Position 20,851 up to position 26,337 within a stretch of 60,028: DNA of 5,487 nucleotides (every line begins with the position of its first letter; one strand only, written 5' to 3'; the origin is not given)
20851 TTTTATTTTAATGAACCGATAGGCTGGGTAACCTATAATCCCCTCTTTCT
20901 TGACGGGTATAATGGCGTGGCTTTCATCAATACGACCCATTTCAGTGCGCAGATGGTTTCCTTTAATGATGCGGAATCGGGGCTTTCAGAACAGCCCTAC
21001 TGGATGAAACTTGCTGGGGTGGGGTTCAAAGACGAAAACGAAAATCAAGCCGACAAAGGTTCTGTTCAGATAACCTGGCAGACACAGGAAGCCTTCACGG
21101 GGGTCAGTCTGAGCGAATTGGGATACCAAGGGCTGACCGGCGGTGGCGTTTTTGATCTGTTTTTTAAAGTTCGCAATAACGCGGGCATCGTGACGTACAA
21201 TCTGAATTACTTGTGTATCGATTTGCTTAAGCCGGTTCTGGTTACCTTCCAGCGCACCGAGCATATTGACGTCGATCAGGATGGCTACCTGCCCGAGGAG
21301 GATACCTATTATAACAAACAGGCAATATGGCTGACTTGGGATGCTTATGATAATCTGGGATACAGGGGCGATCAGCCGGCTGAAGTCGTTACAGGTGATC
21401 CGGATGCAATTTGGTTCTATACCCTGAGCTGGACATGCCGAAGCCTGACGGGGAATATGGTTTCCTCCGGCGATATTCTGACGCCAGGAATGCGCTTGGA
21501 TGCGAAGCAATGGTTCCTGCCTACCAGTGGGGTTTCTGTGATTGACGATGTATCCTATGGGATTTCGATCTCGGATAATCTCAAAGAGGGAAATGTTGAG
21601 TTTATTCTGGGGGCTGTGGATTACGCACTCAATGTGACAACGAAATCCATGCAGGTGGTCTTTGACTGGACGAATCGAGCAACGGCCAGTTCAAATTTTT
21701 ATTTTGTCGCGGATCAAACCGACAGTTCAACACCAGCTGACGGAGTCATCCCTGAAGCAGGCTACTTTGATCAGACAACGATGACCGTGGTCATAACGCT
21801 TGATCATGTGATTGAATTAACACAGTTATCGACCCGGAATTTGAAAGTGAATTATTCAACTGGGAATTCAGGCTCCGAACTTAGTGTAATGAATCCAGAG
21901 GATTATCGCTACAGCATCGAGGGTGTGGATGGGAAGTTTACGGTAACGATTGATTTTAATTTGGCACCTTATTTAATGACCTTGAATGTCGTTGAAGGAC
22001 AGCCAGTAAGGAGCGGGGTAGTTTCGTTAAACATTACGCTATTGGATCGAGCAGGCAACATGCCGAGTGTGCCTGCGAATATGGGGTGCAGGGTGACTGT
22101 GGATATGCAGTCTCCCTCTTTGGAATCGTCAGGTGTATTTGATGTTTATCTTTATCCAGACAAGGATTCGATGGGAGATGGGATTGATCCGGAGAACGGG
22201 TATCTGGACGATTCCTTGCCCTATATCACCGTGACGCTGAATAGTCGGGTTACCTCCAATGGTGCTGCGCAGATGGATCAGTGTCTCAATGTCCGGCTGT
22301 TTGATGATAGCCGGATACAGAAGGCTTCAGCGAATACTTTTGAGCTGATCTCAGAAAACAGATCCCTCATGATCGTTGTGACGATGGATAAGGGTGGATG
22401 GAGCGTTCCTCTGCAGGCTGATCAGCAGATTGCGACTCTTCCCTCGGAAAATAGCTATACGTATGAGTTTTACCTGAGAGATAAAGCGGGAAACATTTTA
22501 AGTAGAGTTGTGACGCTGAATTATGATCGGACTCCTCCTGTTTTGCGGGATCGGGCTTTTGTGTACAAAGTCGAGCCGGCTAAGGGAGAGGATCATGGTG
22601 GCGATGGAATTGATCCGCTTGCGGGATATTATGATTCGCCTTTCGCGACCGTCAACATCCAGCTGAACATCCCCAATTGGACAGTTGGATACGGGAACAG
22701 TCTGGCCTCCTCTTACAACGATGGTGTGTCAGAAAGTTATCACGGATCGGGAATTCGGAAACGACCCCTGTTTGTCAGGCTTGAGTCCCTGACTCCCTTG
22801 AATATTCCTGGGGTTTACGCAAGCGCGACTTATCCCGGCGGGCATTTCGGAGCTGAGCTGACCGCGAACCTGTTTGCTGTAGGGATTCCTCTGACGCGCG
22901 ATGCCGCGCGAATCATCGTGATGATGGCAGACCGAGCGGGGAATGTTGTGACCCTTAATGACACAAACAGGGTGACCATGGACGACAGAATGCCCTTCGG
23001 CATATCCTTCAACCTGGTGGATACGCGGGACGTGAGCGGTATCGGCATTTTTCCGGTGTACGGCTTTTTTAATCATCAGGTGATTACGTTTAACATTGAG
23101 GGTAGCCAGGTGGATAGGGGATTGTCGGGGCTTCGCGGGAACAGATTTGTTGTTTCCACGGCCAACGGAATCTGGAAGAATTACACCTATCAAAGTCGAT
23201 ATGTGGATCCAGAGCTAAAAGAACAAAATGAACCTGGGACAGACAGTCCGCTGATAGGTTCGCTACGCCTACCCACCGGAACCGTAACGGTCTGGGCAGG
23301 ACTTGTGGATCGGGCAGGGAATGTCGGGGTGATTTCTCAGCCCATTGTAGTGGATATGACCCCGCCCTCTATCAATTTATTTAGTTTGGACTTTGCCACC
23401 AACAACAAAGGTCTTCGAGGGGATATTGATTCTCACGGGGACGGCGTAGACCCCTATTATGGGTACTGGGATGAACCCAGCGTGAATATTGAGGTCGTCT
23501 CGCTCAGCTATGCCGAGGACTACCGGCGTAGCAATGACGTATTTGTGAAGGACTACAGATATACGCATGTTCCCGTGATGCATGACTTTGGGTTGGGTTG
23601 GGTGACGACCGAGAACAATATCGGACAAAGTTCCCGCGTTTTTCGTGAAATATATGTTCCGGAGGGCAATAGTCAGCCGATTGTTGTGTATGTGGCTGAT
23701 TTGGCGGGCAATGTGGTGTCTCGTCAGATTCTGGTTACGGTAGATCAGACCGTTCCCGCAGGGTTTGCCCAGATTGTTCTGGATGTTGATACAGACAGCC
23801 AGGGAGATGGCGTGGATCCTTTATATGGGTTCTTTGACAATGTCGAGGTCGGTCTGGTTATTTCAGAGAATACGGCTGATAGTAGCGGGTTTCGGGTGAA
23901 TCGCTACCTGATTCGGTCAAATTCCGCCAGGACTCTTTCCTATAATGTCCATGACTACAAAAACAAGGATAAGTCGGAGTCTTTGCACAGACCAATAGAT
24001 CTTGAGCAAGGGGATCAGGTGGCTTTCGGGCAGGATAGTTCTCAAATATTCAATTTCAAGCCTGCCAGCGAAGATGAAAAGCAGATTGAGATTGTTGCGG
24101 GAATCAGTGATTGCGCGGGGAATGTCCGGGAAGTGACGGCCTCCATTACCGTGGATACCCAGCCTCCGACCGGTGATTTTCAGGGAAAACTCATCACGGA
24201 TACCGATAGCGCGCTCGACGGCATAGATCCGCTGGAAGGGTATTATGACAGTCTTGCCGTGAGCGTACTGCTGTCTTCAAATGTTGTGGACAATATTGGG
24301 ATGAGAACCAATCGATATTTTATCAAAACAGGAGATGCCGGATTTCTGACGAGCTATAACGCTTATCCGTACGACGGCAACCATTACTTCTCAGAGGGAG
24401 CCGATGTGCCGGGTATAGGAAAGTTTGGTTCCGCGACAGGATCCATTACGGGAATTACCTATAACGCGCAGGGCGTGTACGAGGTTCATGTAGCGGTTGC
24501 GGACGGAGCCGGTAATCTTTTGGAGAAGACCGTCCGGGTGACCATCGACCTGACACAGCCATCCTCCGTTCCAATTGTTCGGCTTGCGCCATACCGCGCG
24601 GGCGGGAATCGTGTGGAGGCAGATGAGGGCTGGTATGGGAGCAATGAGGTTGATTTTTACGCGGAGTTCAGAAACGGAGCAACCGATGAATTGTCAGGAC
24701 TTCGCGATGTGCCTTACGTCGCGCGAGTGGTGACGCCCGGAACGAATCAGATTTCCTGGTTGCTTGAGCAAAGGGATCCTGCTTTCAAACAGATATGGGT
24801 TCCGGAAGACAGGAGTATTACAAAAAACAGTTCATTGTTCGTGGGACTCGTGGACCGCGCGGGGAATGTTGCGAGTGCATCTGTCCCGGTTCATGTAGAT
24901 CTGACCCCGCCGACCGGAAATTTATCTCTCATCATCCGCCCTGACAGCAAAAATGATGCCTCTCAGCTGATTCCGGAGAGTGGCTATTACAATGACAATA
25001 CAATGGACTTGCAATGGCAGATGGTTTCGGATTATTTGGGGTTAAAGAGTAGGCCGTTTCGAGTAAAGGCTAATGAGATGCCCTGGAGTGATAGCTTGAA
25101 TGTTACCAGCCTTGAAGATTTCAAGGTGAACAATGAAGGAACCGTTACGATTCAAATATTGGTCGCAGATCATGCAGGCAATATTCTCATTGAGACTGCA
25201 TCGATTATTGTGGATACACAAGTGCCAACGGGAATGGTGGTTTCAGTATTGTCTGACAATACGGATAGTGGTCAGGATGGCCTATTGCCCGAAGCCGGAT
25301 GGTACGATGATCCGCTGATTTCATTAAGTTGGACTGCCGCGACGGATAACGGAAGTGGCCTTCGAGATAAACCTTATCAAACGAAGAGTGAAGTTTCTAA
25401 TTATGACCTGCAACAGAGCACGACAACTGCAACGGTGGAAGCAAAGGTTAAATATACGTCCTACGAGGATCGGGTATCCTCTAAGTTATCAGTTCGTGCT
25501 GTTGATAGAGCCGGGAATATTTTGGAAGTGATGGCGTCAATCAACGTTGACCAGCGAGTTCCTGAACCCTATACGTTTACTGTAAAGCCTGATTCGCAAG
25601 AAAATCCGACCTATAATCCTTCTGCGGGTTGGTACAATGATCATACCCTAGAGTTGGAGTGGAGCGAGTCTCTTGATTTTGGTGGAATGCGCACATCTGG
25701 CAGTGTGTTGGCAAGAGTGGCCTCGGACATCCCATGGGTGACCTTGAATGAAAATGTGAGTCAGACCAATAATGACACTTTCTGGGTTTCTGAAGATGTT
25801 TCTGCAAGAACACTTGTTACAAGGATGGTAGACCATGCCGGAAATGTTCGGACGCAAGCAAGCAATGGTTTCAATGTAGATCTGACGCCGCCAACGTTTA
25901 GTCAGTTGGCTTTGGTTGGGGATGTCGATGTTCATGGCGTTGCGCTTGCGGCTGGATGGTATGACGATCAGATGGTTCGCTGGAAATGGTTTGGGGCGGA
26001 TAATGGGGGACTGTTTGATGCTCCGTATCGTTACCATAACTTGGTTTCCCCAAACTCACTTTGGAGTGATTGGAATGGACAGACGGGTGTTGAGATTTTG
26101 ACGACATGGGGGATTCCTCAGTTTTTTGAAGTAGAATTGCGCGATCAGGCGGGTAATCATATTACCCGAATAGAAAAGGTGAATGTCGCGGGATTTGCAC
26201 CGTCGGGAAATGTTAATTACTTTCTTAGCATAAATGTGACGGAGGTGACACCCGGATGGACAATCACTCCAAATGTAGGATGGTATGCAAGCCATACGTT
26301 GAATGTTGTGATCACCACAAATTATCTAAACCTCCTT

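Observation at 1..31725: One uninterrupted ORF of more than 31.7 kb (at least 10,574 codons), still open at the 5' window edge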

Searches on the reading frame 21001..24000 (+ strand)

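Call 5: search_protein_families(library=pfam, proteins=[window:21001-24000:+], max_evalue=0.01)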
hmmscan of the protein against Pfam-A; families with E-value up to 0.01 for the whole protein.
window:21001-24000:+ (1000 aa): 1 family
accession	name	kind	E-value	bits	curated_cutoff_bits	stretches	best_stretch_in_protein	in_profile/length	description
PF12245.14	Big_3_2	-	9.9e-08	32.6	23.3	0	411-500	18-111/122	Bacterial Ig-like domain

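Call 91: search_protein_families(library=ncbifam, proteins=[window:21001-24000:+], max_evalue=0.01)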
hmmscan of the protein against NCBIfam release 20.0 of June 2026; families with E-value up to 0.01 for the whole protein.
window:21001-24000:+ (1000 aa): 0 families

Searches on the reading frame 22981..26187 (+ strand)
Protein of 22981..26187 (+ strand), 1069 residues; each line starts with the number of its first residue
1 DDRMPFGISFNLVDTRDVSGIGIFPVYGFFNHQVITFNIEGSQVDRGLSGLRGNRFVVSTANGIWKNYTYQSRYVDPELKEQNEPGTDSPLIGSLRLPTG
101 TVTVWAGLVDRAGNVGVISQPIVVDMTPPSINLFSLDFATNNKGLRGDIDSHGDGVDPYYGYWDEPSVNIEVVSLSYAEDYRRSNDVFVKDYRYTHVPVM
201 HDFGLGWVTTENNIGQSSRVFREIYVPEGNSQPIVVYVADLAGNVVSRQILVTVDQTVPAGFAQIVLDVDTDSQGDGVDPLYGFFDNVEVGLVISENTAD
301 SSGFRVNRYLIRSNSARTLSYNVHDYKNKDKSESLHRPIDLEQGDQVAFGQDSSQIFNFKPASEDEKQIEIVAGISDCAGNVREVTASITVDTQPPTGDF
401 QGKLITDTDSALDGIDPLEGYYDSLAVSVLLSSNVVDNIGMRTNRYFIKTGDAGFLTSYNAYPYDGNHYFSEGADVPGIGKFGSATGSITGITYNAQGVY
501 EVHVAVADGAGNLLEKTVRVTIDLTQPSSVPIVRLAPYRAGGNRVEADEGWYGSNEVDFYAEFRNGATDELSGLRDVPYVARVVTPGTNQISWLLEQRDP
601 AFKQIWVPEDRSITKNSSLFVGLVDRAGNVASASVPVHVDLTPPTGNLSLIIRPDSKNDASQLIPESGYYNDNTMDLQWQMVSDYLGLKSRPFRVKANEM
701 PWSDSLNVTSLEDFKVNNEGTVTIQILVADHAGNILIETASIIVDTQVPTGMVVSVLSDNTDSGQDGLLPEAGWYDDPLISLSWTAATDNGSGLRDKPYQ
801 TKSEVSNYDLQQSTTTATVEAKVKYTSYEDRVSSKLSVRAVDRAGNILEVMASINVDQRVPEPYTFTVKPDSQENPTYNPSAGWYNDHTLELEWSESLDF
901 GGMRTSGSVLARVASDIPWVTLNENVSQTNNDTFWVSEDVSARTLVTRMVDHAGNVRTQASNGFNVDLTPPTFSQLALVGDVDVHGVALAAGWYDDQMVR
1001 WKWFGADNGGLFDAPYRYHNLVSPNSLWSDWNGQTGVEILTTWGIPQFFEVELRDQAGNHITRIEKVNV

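Call 33: find_homologous_proteins(query=window:22981-26187:+, max_evalue=0.001)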
Query window:22981-26187:+ (1069 aa): 2 proteins with E <= 0.001 among 8000 candidates.
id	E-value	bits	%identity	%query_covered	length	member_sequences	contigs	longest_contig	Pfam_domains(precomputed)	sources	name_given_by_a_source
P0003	0.0e+0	1902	100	74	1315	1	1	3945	PF12245.15,PF19077.7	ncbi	ncbi:MAG: hypothetical protein AABZ14_00340, partial [Candidatus Margulisiibacteriota bacterium]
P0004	1.6e-7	48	30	21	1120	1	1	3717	PF19077.7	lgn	-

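Call 34: find_encoding_contigs(protein=P0003, flank=10000, max_places=6)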
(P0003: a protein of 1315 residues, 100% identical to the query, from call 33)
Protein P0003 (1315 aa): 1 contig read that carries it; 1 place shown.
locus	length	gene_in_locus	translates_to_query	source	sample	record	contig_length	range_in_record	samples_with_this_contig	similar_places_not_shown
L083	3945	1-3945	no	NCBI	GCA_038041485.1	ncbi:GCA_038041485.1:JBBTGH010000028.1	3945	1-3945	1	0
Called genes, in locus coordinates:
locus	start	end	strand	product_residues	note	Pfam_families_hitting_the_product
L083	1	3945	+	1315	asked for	PF12245:Big_3_2 (faint), PF19077:Big_13 (faint)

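Call 35: list_cluster_members(proteins=[P0003, P0001, P0004])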
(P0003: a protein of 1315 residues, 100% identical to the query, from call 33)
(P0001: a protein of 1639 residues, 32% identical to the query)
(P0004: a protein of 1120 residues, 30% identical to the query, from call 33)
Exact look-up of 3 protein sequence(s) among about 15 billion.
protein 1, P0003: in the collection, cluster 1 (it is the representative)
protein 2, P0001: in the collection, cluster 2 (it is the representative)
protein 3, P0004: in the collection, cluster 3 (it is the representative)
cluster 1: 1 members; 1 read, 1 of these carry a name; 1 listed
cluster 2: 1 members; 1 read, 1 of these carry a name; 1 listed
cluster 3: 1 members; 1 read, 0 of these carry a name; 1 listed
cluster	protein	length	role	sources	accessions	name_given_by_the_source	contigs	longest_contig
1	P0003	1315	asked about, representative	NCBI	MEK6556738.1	MAG: hypothetical protein AABZ14_00340, partial [Candidatus Margulisiibacteriota ...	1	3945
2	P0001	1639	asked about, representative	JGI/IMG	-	hypothetical protein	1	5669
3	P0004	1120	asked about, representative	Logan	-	-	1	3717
